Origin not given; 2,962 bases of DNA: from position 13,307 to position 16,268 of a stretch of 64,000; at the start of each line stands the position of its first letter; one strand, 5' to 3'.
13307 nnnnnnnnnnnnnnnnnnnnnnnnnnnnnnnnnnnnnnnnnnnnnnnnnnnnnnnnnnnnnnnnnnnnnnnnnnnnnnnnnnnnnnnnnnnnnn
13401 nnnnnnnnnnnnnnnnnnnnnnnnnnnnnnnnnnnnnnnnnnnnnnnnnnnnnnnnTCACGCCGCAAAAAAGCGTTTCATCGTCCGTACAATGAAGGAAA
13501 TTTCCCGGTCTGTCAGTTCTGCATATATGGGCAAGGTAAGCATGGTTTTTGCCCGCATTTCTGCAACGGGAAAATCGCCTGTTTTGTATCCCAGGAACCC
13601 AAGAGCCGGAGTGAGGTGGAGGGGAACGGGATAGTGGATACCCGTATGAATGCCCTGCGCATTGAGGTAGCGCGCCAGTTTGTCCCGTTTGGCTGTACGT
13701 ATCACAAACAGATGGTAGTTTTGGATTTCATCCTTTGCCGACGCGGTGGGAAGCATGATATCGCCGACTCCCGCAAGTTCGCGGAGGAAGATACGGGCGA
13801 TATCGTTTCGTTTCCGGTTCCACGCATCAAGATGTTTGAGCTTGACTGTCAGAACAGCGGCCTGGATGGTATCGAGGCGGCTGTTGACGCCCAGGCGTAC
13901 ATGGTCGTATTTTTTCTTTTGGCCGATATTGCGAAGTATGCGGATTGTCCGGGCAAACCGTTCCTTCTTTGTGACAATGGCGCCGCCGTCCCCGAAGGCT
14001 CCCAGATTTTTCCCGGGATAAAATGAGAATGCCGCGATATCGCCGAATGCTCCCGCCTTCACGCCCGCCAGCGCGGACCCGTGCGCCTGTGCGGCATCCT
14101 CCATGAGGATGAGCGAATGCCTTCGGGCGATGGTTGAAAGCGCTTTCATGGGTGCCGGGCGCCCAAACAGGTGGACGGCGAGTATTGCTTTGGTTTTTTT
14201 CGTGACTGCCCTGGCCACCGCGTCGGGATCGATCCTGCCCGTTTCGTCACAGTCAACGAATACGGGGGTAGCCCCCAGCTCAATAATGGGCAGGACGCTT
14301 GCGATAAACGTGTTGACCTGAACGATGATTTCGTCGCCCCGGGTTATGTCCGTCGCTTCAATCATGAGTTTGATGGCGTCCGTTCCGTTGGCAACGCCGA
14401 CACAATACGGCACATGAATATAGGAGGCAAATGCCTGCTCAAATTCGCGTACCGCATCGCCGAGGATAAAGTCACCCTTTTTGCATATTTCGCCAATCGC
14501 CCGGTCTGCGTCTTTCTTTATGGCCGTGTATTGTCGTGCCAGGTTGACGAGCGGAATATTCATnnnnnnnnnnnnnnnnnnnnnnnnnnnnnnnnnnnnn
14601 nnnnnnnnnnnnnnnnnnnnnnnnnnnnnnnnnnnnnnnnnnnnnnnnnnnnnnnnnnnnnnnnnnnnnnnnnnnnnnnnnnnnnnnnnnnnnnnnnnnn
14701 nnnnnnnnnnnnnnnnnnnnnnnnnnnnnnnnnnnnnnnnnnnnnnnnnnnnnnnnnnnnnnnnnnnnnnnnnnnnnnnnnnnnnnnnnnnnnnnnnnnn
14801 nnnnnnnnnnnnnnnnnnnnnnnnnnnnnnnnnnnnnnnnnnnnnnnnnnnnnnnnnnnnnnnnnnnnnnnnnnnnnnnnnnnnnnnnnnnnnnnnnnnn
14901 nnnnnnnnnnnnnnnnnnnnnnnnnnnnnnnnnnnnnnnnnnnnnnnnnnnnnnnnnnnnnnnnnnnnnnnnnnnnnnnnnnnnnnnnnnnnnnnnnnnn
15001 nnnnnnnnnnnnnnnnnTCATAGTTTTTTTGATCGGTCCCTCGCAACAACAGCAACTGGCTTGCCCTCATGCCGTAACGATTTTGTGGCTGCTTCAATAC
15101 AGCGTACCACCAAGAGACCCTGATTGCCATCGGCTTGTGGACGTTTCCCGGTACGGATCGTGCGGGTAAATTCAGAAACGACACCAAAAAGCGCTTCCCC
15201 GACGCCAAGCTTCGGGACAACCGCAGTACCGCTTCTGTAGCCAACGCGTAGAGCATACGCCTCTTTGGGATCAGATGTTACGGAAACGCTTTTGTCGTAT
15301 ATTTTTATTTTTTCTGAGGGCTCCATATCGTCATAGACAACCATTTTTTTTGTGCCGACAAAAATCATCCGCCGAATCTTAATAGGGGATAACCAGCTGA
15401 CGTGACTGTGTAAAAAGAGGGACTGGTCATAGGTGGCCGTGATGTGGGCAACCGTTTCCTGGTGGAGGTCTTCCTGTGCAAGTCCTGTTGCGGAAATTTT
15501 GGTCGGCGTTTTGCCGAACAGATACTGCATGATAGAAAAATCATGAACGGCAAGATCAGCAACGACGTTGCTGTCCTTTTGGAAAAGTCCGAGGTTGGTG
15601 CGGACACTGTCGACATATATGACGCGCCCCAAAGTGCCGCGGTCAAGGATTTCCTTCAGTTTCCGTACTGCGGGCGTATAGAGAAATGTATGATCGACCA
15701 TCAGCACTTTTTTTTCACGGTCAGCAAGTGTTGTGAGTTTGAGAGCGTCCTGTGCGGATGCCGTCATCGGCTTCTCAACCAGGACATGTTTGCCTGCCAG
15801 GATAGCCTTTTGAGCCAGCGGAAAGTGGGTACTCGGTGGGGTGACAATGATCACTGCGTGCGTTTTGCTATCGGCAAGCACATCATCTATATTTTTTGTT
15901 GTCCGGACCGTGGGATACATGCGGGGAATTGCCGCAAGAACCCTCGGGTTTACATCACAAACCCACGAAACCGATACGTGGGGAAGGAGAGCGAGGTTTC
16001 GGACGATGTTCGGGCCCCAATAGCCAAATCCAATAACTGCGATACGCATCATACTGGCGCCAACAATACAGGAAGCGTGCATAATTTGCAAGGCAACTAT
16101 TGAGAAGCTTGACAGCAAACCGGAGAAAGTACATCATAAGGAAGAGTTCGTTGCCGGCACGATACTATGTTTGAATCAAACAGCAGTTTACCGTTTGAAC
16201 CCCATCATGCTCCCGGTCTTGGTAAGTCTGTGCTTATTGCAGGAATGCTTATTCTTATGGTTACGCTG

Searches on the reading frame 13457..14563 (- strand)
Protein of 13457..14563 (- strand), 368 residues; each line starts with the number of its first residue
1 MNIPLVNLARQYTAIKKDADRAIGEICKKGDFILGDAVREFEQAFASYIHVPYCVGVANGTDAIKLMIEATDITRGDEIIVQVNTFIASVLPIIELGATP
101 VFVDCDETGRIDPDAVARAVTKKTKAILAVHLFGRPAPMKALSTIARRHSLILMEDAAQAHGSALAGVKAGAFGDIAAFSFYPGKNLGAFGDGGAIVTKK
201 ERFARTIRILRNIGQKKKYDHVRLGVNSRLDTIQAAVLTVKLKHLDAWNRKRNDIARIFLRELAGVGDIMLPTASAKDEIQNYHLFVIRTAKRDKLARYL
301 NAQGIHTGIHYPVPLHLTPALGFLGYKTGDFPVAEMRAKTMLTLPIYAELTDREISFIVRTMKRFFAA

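Call 36: search_protein_families(library=pfam, proteins=[window:13457-14563:-], max_evalue=0.00001)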
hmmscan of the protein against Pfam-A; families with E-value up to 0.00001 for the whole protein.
window:13457-14563:- (368 aa): 2 families
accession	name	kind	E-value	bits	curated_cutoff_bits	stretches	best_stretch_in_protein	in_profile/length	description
PF01041.23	DegT_DnrJ_EryC1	-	1.6e-108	363.6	19.8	1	15-362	3-359/360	DegT/DnrJ/EryC1/StrS aminotransferase family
PF00266.25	Aminotran_5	-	3.8e-11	43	21.5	1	36-306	43-334/371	Aminotransferase class-V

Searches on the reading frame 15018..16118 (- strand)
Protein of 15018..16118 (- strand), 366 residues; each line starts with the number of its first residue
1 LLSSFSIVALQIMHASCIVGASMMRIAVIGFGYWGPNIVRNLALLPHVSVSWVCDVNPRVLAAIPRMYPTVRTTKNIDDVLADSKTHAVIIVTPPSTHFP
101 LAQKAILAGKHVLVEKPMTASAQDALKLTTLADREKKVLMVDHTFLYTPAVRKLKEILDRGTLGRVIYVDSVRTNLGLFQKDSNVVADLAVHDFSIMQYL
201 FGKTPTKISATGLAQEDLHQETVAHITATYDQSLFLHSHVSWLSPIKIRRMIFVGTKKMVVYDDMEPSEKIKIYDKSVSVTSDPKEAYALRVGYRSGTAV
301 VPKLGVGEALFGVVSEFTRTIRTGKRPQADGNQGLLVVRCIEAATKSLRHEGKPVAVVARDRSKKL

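Call 36: search_protein_families(library=pfam, proteins=[window:15018-16118:-], max_evalue=0.00001)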
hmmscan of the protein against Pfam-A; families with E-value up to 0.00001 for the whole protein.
window:15018-16118:- (366 aa): 3 families
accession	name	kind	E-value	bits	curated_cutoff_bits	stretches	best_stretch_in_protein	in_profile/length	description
PF01408.29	GFO_IDH_MocA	-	3.6e-24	86.2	24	1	24-143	1-120/120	Oxidoreductase family, NAD-binding Rossmann fold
PF22725.1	GFO_IDH_MocA_C3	-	1.5e-13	51.3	27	1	151-260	1-123/124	GFO/IDH/MocA C-terminal domain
PF02894.22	GFO_IDH_MocA_C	-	1.8e-13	51.3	22.9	1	155-356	1-217/218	Oxidoreductase family, C-terminal alpha/beta domain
